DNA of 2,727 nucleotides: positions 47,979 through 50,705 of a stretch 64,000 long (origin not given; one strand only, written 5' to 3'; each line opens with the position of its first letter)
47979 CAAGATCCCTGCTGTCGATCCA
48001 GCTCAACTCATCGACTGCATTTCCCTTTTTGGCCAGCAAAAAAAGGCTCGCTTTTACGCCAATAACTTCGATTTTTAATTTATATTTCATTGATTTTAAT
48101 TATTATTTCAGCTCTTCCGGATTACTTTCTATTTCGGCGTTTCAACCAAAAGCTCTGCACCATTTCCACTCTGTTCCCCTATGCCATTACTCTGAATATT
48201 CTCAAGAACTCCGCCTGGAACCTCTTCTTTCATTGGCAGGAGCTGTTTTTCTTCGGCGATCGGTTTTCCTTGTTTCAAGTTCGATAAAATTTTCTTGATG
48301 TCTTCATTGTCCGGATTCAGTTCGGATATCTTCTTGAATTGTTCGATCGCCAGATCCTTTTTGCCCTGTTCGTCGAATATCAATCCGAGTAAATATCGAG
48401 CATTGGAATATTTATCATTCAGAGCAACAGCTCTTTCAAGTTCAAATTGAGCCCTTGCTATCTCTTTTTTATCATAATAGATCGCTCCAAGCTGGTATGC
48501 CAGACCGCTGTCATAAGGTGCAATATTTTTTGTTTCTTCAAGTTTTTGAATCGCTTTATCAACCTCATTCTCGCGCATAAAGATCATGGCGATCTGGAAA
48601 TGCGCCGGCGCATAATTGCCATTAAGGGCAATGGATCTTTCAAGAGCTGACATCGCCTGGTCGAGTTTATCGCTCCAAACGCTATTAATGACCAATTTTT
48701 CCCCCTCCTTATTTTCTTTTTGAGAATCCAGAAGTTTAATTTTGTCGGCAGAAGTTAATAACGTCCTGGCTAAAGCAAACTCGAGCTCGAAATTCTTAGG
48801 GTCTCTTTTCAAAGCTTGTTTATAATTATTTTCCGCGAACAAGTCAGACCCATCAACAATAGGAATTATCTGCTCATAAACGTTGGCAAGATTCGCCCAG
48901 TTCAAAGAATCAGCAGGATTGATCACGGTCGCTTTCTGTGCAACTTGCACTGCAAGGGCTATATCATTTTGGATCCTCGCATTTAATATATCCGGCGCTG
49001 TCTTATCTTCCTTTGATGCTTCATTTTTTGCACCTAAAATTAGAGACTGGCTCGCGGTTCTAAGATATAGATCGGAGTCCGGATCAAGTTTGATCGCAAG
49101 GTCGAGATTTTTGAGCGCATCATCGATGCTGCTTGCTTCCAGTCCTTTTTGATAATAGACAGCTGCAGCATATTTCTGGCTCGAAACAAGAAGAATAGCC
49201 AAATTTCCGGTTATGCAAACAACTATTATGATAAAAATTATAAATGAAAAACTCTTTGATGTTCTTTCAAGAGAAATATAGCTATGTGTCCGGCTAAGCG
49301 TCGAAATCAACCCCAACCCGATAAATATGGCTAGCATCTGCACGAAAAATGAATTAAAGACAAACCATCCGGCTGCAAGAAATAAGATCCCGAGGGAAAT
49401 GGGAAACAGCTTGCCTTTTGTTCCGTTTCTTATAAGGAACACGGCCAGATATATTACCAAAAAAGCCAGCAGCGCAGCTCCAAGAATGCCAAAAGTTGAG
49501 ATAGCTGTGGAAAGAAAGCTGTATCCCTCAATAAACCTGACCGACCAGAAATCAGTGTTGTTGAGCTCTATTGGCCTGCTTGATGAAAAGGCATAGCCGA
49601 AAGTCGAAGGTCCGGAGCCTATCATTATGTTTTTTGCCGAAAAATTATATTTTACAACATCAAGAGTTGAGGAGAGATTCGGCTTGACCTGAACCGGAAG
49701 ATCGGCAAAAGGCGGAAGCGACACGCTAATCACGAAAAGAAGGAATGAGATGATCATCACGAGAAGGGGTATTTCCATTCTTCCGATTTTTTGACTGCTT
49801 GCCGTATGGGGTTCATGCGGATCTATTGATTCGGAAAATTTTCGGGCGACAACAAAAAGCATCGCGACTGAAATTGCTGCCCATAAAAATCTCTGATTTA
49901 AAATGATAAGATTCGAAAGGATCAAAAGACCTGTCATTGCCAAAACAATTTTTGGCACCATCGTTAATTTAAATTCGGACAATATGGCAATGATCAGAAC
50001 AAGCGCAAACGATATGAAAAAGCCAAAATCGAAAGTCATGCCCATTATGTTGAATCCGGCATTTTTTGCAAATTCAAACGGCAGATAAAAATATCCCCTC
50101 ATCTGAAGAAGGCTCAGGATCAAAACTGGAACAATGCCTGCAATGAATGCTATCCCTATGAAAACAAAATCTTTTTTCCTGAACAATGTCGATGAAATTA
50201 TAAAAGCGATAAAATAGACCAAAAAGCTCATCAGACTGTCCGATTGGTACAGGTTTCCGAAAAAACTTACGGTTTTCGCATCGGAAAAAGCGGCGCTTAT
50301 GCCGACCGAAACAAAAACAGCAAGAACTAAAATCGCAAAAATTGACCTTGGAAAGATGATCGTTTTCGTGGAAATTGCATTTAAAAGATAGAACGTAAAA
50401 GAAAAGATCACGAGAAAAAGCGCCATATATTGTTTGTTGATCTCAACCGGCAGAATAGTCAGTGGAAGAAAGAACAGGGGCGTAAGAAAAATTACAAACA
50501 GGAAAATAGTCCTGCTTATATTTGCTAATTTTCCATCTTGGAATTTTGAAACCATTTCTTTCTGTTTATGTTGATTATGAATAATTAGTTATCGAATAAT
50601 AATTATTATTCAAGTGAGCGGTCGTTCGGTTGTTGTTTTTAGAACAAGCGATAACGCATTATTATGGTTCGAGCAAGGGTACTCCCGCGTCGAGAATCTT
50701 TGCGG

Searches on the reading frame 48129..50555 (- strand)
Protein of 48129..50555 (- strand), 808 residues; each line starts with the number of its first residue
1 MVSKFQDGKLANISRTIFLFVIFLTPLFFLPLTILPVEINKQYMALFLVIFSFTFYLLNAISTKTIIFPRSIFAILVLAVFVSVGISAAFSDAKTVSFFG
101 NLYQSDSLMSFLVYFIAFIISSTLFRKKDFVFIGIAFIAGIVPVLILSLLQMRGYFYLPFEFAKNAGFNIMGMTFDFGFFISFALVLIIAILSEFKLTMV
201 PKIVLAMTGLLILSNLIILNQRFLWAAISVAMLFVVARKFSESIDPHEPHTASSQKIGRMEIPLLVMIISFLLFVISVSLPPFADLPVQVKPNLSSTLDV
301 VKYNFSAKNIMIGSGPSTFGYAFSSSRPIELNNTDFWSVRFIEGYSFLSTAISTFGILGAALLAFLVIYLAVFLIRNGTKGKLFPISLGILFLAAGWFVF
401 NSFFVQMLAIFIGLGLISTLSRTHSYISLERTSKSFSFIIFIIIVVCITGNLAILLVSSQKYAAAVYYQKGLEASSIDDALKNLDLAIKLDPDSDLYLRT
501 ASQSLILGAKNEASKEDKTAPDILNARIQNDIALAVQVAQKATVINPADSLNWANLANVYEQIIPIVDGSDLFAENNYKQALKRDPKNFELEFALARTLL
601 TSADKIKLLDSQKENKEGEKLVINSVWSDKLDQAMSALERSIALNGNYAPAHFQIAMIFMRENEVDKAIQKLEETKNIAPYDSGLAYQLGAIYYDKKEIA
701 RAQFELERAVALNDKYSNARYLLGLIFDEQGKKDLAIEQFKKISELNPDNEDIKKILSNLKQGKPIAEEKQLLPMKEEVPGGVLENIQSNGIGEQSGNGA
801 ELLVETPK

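Call 21: search_protein_families(library=pfam, proteins=[window:48129-50555:-], max_evalue=0.001)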
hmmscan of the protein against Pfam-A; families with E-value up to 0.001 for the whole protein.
window:48129-50555:- (808 aa): 15 families
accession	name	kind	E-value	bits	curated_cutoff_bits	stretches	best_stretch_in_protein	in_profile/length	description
PF14559.12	TPR_19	-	4.3e-13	49.8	25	1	696-760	4-68/68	Tetratricopeptide repeat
PF07719.23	TPR_2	-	6e-13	48.3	27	0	719-750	3-34/34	Tetratricopeptide repeat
PF13431.12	TPR_17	-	1.6e-12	47.1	24.4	0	578-600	2-24/34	Tetratricopeptide repeat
PF00515.34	TPR_1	-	7.8e-11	41.8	27.8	1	718-750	2-34/34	Tetratricopeptide repeat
PF13414.12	TPR_11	-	1.7e-10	40.8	26.8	0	690-731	1-42/42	TPR repeat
PF13428.12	TPR_14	-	6.6e-10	39.1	23.5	0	718-756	2-40/44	Tetratricopeptide repeat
PF13432.12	TPR_16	-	1.1e-09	39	32.7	1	688-750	2-64/65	Tetratricopeptide repeat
PF13181.12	TPR_8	-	3.6e-09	36.5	25.7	1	719-750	3-34/34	Tetratricopeptide repeat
PF13174.12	TPR_6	-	2.4e-05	25.1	26.3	0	719-749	2-32/33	Tetratricopeptide repeat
PF24575.1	TPR_Slam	-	3.1e-05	24.8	35.2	0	630-669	62-101/104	Surface lipoprotein assembly modifier, N-terminal TPR repeats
PF23914.1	TPR_CcmH_CycH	-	4.3e-05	23.9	42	0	630-709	65-147/158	Cytochrome c-type biogenesis protein H TPR domain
PF12895.13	ANAPC3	-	6.7e-05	23.5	27.2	0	696-751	2-56/82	Anaphase-promoting complex, cyclosome, subunit 3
PF13424.12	TPR_12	-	0.00029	21.4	30.1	0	686-746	5-74/77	Tetratricopeptide repeat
PF13176.12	TPR_7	-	0.00046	20.5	27.9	0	651-674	1-24/36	Tetratricopeptide repeat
PF13371.12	TPR_9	-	0.00097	19.5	35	0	690-758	2-70/73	Tetratricopeptide repeat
